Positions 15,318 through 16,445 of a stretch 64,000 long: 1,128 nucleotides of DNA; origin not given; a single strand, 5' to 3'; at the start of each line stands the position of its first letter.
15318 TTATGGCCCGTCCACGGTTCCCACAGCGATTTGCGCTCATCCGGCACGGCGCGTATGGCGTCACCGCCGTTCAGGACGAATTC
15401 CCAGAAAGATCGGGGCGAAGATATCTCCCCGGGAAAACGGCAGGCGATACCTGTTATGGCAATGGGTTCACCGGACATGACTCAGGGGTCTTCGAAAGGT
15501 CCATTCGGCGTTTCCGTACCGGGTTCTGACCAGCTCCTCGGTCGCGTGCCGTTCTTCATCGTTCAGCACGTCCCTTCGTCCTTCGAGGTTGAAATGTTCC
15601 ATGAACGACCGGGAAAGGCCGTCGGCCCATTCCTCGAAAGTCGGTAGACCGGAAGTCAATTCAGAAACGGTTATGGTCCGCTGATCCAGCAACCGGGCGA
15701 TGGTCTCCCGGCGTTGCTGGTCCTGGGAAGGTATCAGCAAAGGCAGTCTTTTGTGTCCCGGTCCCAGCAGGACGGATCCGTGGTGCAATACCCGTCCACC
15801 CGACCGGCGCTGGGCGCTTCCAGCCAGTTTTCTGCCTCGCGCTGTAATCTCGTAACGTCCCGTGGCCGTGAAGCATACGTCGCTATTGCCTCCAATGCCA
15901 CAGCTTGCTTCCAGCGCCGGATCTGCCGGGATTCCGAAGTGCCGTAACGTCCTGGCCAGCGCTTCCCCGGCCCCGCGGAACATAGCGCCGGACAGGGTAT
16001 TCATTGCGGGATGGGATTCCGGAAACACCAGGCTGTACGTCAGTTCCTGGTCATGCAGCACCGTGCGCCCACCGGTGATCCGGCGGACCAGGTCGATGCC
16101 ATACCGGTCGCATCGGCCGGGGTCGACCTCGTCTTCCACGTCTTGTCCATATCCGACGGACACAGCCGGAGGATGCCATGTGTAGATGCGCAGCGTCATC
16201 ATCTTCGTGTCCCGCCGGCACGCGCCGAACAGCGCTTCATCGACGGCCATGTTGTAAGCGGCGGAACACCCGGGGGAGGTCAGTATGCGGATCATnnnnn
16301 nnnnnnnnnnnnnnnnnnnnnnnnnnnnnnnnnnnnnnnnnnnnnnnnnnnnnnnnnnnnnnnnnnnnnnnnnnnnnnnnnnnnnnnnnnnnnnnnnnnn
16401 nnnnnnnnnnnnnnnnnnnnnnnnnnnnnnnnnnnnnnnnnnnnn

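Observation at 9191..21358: Reducing type I PKS and a LipM/LplA-family acyltransferase fused onto the yceD-rpmF-fabD-fabG-acpP-fabF-rnc operon, with plsX and fabH absent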

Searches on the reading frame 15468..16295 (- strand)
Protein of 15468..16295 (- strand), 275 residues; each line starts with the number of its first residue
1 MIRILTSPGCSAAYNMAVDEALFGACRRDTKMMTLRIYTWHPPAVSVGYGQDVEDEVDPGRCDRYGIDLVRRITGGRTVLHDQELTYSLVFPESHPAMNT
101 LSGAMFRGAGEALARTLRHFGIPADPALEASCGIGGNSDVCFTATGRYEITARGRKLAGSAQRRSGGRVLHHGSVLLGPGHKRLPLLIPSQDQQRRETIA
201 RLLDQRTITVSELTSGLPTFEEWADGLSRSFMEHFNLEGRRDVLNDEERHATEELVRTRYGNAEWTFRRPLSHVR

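Call 3: search_protein_families(library=pfam, proteins=[window:15468-16295:-])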
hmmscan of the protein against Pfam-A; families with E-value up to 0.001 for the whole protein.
window:15468-16295:- (275 aa): 2 families
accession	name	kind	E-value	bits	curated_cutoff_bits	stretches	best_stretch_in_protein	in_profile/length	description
PF21948.1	LplA-B_cat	-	3.8e-35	122.1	27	1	12-231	2-199/200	Lipoyl protein ligase A/B catalytic domain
PF03099.24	BPL_LplA_LipB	-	3.9e-15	56.4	21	1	64-178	23-131/133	Biotin/lipoate A/B protein ligase family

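Call 4: search_protein_families(library=ncbifam, proteins=[window:15468-16295:-])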
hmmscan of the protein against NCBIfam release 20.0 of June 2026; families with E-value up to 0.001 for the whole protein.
window:15468-16295:- (275 aa): 4 families
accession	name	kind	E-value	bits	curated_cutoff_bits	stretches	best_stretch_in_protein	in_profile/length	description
NF053750.1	LplA_large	exception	2.1e-27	96.1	480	1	15-269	13-248/248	lipoate-protein ligase large subunit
TIGR00545.2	lipoyltrans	equivalog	3.7e-24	85.3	280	2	140-269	114-242/328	lipoate--protein ligase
NF053751.1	LplAB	exception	7.7e-22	77.7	550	1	3-94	101-194/348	lipoate-protein ligase LplAB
NF053790.1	LplA_LipA_fuse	exception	3.7e-11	42.3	800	1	13-232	16-206/606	bifunctional lipoate--protein ligase/lipoyl synthase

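Call 10: find_homologous_proteins(query=window:15468-16295:-)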
Query window:15468-16295:- (275 aa): 821 proteins with E <= 0.001 among 4616 candidates; the best 120 are listed.
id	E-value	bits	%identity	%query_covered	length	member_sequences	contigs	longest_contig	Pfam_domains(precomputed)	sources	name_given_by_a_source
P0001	4.9e-174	595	94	100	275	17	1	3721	PF03099.25,PF21948.2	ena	-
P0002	1.9e-166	570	90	100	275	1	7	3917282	PF03099.25,PF21948.2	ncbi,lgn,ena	-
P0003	2.2e-145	501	79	100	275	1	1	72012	PF03099.25,PF21948.2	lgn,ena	-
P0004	1.5e-143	495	79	100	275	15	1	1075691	PF03099.25,PF21948.2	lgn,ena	-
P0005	3.3e-142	491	78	100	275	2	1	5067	PF03099.25,PF21948.2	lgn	-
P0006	1.7e-137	475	75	100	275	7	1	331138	PF03099.25,PF21948.2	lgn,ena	-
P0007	7.2e-130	450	73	100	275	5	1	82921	PF03099.25,PF21948.2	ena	-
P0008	1.0e-128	446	70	100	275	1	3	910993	PF03099.25,PF21948.2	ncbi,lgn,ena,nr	ncbi:MAG: lipoate--protein ligase family protein [Gemmatimonadetes bacterium]|nr:lipoate--protein li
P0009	4.6e-128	444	68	100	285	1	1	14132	PF03099.25,PF21948.2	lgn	-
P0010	6.2e-128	444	72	100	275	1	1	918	PF03099.25,PF21948.2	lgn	-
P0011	9.8e-128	443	72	100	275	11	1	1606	PF03099.25,PF21948.2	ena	-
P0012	5.6e-127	441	70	100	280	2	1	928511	PF03099.25,PF21948.2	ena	-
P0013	1.0e-126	440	69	100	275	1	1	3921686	PF03099.25,PF21948.2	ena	-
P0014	2.1e-126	439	69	100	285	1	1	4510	PF03099.25,PF21948.2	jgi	-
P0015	2.9e-126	438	69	100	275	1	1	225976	PF03099.25,PF21948.2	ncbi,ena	-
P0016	1.0e-125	437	71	100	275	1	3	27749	PF03099.25,PF21948.2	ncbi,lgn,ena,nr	ncbi:MAG: biotin/lipoate A/B protein ligase family protein [Gemmatimonadetes bacterium]|nr:biotin/li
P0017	7.3e-125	434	72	100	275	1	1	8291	PF03099.25,PF21948.2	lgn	-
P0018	8.1e-125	434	71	100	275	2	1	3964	PF03099.25,PF21948.2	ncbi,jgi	-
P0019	1.1e-124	433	69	100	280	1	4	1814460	PF03099.25,PF21948.2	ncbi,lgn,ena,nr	ncbi:MAG: lipoate--protein ligase family protein [Gemmatimonadetes bacterium]|nr:lipoate--protein li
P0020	4.0e-124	431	68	100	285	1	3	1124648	PF03099.25,PF21948.2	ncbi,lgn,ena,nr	ncbi:MAG: biotin/lipoate A/B protein ligase family protein [Gemmatimonadetes bacterium]|nr:biotin/li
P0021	4.3e-124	431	68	100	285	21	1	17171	PF03099.25,PF21948.2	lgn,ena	-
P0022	5.4e-124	431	70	100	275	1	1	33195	PF03099.25,PF21948.2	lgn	-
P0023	4.7e-123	428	68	100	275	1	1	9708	PF03099.25,PF21948.2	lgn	-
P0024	7.0e-123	427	66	100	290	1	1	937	PF03099.25,PF21948.2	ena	-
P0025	7.2e-123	427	68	100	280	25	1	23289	PF03099.25,PF21948.2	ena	-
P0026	3.8e-122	425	69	100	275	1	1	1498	PF03099.25,PF21948.2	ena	-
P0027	4.3e-122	425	69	100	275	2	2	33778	PF03099.25,PF21948.2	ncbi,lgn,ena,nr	ncbi:MAG: biotin/lipoate A/B protein ligase family protein [Gemmatimonadetes bacterium]|nr:biotin/li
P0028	6.3e-122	424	66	100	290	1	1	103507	PF03099.25,PF21948.2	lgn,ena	-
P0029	1.3e-121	423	69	100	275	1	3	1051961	PF03099.25,PF21948.2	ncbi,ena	-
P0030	1.3e-121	423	68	100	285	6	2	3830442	PF03099.25,PF21948.2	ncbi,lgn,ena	-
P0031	3.5e-121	422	67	100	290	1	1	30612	PF03099.25,PF21948.2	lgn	-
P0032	4.9e-121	421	68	100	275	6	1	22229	PF03099.25,PF21948.2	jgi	-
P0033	8.1e-121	421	63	100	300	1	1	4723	PF03099.25,PF21948.2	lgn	-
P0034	1.5e-120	420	63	100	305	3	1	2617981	PF03099.25,PF21948.2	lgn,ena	-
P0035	1.8e-120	419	66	100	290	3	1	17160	PF03099.25,PF21948.2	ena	-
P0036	3.2e-120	419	65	100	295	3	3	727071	PF03099.25,PF21948.2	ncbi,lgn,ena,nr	ncbi:MAG: lipoate--protein ligase family protein [Gemmatimonadetes bacterium]|nr:lipoate--protein li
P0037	3.6e-120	418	67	100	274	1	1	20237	PF03099.25,PF21948.2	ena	-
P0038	4.0e-120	418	68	100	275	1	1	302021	PF03099.25,PF21948.2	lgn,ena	-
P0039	5.9e-120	418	64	100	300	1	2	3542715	PF03099.25,PF21948.2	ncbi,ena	-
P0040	1.5e-119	416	65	100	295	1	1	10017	PF03099.25,PF21948.2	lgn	-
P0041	2.4e-119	416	65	100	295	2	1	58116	PF03099.25,PF21948.2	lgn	-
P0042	6.0e-118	411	66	100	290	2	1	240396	PF03099.25,PF21948.2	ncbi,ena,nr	ncbi:MAG: biotin/lipoate A/B protein ligase family protein [Gemmatimonadota bacterium]|nr:biotin/lip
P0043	2.5e-116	406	67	100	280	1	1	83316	PF03099.25,PF21948.2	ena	-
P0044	6.1e-112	391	65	100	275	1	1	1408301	PF03099.25,PF21948.2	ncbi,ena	-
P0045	2.2e-111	390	70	89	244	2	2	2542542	PF03099.25,PF21948.2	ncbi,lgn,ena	-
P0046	3.2e-93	330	56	95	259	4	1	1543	PF03099.25,PF21948.2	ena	-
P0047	8.4e-84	299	48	97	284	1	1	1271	PF03099.25,PF21948.2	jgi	-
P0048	1.1e-77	279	49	99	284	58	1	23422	PF03099.25,PF21948.2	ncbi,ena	-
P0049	6.9e-77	277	46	99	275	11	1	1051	PF03099.25,PF21948.2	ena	-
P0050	9.0e-74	266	48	99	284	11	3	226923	PF03099.25,PF21948.2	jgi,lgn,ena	-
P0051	2.1e-72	262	49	96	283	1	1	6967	PF03099.25,PF21948.2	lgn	-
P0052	2.1e-70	255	45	99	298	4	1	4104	PF03099.25,PF21948.2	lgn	-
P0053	6.6e-70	254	47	99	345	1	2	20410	PF03099.25,PF21948.2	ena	-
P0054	2.9e-69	251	46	99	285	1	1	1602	PF03099.25,PF21948.2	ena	-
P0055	7.2e-68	247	46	94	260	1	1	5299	PF03099.25,PF21948.2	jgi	jgi:lipoate-protein ligase A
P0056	9.2e-67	243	45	97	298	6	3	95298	PF03099.25,PF21948.2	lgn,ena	-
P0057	3.6e-64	235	45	99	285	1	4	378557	PF03099.25,PF21948.2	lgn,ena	-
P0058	1.9e-62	229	43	97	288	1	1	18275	PF03099.25,PF21948.2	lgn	-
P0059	8.8e-62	227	73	52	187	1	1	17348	PF03099.25,PF21948.2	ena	-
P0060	3.2e-61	225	42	99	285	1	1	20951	PF03099.25,PF21948.2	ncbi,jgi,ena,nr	ncbi:MAG: lipoate--protein ligase family protein [Candidatus Latescibacteria bacterium]|jgi:lipoyl(o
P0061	6.1e-61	224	45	92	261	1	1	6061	PF03099.25,PF21948.2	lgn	-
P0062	5.4e-50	188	39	96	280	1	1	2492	PF03099.25,PF21948.2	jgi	jgi:lipoate-protein ligase A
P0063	3.0e-49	186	42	92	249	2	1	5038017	PF03099.25,PF21948.2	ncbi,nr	ncbi:MAG: lipoate--protein ligase family protein [Gemmatimonadota bacterium]|nr:MAG: lipoate--protei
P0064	6.0e-44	168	39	97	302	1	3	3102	PF03099.25,PF21948.2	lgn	-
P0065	6.1e-44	168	42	97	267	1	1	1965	PF03099.25,PF21948.2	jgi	-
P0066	1.2e-43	167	40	97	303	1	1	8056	PF03099.25,PF21948.2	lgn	-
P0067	2.6e-43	166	38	97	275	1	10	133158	PF03099.25,PF21948.2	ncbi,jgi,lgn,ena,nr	ncbi:MAG: lipoate--protein ligase family protein [Veillonellaceae bacterium]|jgi:lipoate-protein lig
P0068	2.9e-43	166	42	72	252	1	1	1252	PF03099.25,PF21948.2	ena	-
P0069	5.5e-43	165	37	97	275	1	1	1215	PF03099.25,PF21948.2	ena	-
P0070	6.2e-41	159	34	97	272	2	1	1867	PF03099.25,PF21948.2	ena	-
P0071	6.9e-41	158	34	97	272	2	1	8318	PF03099.25,PF21948.2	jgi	-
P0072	1.0e-40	158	38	97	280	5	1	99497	PF03099.25,PF21948.2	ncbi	-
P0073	2.3e-40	157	38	97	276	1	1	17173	PF03099.25,PF21948.2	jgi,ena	-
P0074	3.3e-40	156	38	97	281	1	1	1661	PF03099.25,PF21948.2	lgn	-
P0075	4.0e-40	156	37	94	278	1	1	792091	PF03099.25,PF21948.2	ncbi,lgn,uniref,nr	ncbi:lipoate--protein ligase family protein [Domibacillus indicus]|uniref:lipoate--protein ligase fa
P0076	5.5e-40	155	36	97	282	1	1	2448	PF03099.25,PF21948.2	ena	-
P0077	1.2e-39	154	33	97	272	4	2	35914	PF03099.25,PF21948.2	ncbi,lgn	ncbi:MAG: lipoate--protein ligase family protein [Halanaerobium sp.]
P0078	1.3e-39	154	37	97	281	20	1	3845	PF03099.25,PF21948.2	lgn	-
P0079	2.4e-39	153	38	92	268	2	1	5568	PF03099.25,PF21948.2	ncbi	-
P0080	2.7e-39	153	39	93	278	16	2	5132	PF03099.25,PF21948.2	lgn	-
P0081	3.5e-39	153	40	96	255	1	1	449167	PF03099.25,PF21948.2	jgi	jgi:lipoate-protein ligase A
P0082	3.8e-39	153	39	92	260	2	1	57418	PF03099.25,PF21948.2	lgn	-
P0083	4.6e-39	152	36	97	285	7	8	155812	PF03099.25,PF21948.2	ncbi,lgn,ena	-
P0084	5.2e-39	152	37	97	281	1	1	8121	PF03099.25,PF21948.2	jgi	jgi:lipoate-protein ligase A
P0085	7.7e-39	152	35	97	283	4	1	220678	PF03099.25,PF21948.2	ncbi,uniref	ncbi:biotin/lipoate A/B protein ligase family protein [Paenibacillus filicis]|uniref:Biotin/lipoate 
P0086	1.0e-38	151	38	92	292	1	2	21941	PF03099.25,PF21948.2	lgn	-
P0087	1.0e-38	151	35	97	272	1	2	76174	PF03099.25,PF21948.2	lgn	-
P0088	1.1e-38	151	37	92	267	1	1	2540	PF03099.25,PF21948.2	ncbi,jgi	jgi:lipoate-protein ligase A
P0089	1.3e-38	151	36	97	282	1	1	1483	PF03099.25,PF21948.2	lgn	-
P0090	1.4e-38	151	54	33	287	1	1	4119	PF03099.25,PF21948.2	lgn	-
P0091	3.4e-38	150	39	97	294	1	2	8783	PF03099.25,PF21948.2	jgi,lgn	-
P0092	6.8e-38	149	35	97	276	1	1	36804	PF03099.25,PF21948.2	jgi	jgi:lipoyl(octanoyl) transferase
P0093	1.0e-37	148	38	88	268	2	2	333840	PF03099.25,PF21948.2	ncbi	-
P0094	1.7e-37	147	33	97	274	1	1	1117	PF03099.25,PF21948.2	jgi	jgi:lipoate-protein ligase A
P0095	3.0e-37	146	35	97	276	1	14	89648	PF03099.25,PF21948.2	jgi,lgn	jgi:lipoate-protein ligase A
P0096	3.4e-37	146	34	97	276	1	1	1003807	PF03099.25,PF21948.2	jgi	jgi:lipoyl(octanoyl) transferase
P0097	4.1e-37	146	34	97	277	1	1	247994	PF03099.25,PF21948.2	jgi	jgi:lipoyl(octanoyl) transferase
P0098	4.8e-37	146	35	97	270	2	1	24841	PF03099.25,PF21948.2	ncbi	ncbi:MAG: lipoate--protein ligase family protein [Thermincolia bacterium]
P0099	5.6e-37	146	38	96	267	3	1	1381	PF03099.25,PF21948.2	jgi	-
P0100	7.0e-37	145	34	97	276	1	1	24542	PF03099.25,PF21948.2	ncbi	-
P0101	7.4e-37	145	34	97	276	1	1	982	PF03099.25,PF21948.2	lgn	-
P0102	7.4e-37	145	34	97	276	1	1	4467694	PF03099.25,PF21948.2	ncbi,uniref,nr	ncbi:lipoate--protein ligase family protein [Brevibacillus sp. WF146]|uniref:lipoate--protein ligase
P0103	7.5e-37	145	34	97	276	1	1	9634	PF03099.25,PF21948.2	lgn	-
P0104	7.6e-37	145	34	97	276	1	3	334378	PF03099.25,PF21948.2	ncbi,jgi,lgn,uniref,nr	ncbi:biotin/lipoate A/B protein ligase family protein [Brevibacillus thermoruber]|jgi:lipoyl(octanoy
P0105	7.7e-37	145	34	97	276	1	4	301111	PF03099.25,PF21948.2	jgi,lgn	jgi:lipoyl(octanoyl) transferase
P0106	7.8e-37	145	34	97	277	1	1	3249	PF03099.25,PF21948.2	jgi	jgi:lipoyl(octanoyl) transferase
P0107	8.2e-37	145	36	96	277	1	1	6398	PF03099.25,PF21948.2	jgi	jgi:lipoate-protein ligase A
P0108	8.5e-37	145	34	97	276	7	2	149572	PF03099.25,PF21948.2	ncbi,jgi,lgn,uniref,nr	ncbi:biotin/lipoate A/B protein ligase family protein [Brevibacillus sp. NL20B1]|jgi:lipoate-protein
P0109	9.3e-37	145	34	97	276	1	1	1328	PF03099.25,PF21948.2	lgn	-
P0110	1.0e-36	145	34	97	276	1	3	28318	PF03099.25,PF21948.2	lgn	-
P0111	1.1e-36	145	34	97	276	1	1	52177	PF03099.25,PF21948.2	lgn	-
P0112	1.1e-36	145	34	97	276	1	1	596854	PF03099.25,PF21948.2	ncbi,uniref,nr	ncbi:lipoate--protein ligase family protein [Brevibacillus thermoruber]|uniref:lipoate--protein liga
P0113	1.2e-36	145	34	97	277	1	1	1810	PF03099.25,PF21948.2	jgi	jgi:lipoyl(octanoyl) transferase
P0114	1.4e-36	144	34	97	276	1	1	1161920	PF03099.25,PF21948.2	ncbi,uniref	ncbi:lipoate--protein ligase family protein [Brevibacillus thermoruber]|uniref:lipoate--protein liga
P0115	1.4e-36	144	34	97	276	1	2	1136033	PF03099.25,PF21948.2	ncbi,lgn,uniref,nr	ncbi:lipoate--protein ligase family protein [Brevibacillus sp. LEMMJ03]|uniref:lipoate--protein liga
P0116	1.7e-36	144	36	98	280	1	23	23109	PF03099.25,PF21948.2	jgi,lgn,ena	jgi:lipoate-protein ligase A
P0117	1.8e-36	144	39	93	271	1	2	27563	PF03099.25,PF21948.2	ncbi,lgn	-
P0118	1.9e-36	144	36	97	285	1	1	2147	PF03099.25,PF21948.2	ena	-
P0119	2.6e-36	143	35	93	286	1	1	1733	PF03099.25,PF21948.2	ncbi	-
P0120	2.8e-36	143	38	97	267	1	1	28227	PF03099.25,PF21948.2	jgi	jgi:lipoate-protein ligase A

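Call 11: search_solved_structures(query=window:15468-16295:-, max_evalue=0.001, show_alignments=2)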
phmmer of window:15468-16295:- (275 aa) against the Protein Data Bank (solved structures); distinct sequences matched with E-value up to 0.001: 9.
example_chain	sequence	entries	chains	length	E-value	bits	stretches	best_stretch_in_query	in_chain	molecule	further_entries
2ars_A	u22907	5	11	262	3.7e-22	82.2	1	4-267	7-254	Lipoate-protein ligase A | PUTATIVE LIPOATE PROTEIN LIGASE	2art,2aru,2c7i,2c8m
3r07_A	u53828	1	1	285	4.9e-22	81.7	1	4-267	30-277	Lipoate-protein ligase A subunit 1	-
1vqz_A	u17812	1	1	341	4.4e-13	52.4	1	11-269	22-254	lipoate-protein ligase, putative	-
1x2g_A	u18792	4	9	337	2e-10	43.7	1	2-267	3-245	Lipoate-protein ligase A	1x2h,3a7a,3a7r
8cri_A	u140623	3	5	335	9.5e-10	41.5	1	14-269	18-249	lipoate--protein ligase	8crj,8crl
4tvw_A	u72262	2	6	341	2.6e-08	36.8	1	2-267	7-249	Lipoate-protein ligase A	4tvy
5iby_A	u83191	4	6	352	4.8e-07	32.6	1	17-96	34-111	Lipoate--protein ligase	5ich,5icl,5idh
5ij6_A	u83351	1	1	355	7.5e-06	28.7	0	37-100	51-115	Lipoate--protein ligase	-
5t8u_A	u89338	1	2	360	6.3e-05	25.6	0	144-238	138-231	Lipoate-protein ligase 1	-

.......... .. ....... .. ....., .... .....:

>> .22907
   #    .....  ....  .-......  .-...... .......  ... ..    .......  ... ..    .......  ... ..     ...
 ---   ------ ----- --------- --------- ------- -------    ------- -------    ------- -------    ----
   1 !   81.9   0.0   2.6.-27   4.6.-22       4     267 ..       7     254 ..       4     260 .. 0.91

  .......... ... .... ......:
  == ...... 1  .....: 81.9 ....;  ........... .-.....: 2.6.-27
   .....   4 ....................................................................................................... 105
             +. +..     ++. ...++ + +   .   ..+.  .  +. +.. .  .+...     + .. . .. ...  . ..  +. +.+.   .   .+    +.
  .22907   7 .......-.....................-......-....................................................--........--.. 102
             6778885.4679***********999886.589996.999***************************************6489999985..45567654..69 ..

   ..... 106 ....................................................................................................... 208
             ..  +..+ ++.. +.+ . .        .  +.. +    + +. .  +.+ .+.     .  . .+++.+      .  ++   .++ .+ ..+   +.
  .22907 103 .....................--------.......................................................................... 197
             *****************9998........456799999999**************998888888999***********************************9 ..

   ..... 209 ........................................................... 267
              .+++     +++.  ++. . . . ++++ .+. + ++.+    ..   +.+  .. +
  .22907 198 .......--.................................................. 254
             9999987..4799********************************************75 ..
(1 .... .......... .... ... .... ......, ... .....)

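Call 13: find_related_loci(query=A1, collection=genome_contigs, flank=10000)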
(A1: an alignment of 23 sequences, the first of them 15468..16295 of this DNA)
Query A1 (275 aa) in genome_contigs; peptide patterns used: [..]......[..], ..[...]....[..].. (x = any residue, [..] = any of these).
599 stretches matched a pattern (row limit reached: there are more); 576 encode a relative of the query (tblastn E <= 1e-3); the best 80 are kept; 80 distinct loci.
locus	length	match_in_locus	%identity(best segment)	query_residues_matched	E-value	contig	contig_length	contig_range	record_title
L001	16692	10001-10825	99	1-275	0e+0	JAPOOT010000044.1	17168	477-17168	MAG: Gemmatimonadetes bacterium isolate APA_bin_41 c_000000462550, whole genome shotgun sequence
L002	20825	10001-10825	79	1-275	4e-149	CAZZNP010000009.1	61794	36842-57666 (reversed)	MAG TPA_asm: uncultured Gemmatimonadota bacterium isolate SRP109090_co2_50 genome assembly, contig: NODE_552_length_6179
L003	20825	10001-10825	74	1-275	7e-139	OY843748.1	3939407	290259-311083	MAG: bacterium isolate 9408d56b-0626-48ff-8cc4-40385ffb9045 genome assembly, chromosome: 1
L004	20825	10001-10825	69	1-275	2e-130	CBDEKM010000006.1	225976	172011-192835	MAG: bacterium isolate fecf1fe2-d5d3-4dbd-a99f-11e0e87e1ef0 genome assembly, contig: contig_6, whole genome shotgun sequ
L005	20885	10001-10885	65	1-275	3e-126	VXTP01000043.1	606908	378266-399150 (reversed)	MAG: Gemmatimonadetes bacterium isolate SB0665_bin_8 NODE_2_length_606908_cov_12.920945, whole genome shotgun sequence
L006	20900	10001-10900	64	1-275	4e-124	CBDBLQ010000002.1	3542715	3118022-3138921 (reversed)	MAG: bacterium isolate 7e3eab2d-bf14-4947-a8f9-fc6ddb354d52 genome assembly, contig: contig_2, whole genome shotgun sequ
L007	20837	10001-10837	69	1-274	8e-127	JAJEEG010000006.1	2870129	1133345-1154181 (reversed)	MAG: Candidatus Latescibacterota bacterium isolate p16x34bins.14 k141_287726, whole genome shotgun sequence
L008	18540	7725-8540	47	1-273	7e-88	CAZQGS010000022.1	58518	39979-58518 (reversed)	MAG TPA_asm: uncultured Gemmatimonadota bacterium isolate SRP092796_co1_140 genome assembly, contig: k141_1796476, whole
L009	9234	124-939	42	3-274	2e-65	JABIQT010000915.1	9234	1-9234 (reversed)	MAG: Candidatus Latescibacterota bacterium isolate SI072_bin148 k141_2265369, whole genome shotgun sequence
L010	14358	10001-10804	36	3-269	1e-51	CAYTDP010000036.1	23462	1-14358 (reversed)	MAG TPA_asm: uncultured Halanaerobiaceae bacterium isolate SRP201947_co1_372 genome assembly, contig: NODE_650_length_23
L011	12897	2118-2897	39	14-269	3e-50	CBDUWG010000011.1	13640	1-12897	MAG TPA_asm: uncultured bacterium isolate SRR22302358_concoct_46 genome assembly, contig: ERZ25746585.1504, whole genome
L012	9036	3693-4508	36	3-268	2e-49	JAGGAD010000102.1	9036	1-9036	MAG: Bacillota bacterium isolate CTSoil_081 scaffold_25231, whole genome shotgun sequence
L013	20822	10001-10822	36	3-269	1e-49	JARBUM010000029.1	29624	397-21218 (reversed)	MAG: Pelosinus sp. isolate L_E1_T20_C_bin.69 scaffold_1817, whole genome shotgun sequence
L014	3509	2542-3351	39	3-269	3e-49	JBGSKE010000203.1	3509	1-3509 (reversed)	MAG: Negativicutes bacterium isolate JTS-AC173 k141_2019674, whole genome shotgun sequence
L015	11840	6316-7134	36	3-269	1e-48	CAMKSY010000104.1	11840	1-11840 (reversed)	MAG: uncultured Pelosinus sp. isolate SRR12377472_bin.15_metawrap_v1.3_MAG genome assembly, contig: SRR12377472_1401, wh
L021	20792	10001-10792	37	11-269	7e-48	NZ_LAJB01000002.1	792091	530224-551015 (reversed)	Domibacillus indicus strain SD 111 DSM28032_1_trimmed_contig_2, whole genome shotgun sequence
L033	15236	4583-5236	45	3-216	3e-46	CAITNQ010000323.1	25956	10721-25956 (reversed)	MAG: uncultured Gemmatimonadetes bacterium isolate LaPlata_bin-0729 genome assembly, contig: bin-0729:323/561, whole gen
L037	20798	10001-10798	34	4-269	1e-45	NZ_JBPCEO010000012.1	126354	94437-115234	Halobacillus mangrovi strain A1-3 12, whole genome shotgun sequence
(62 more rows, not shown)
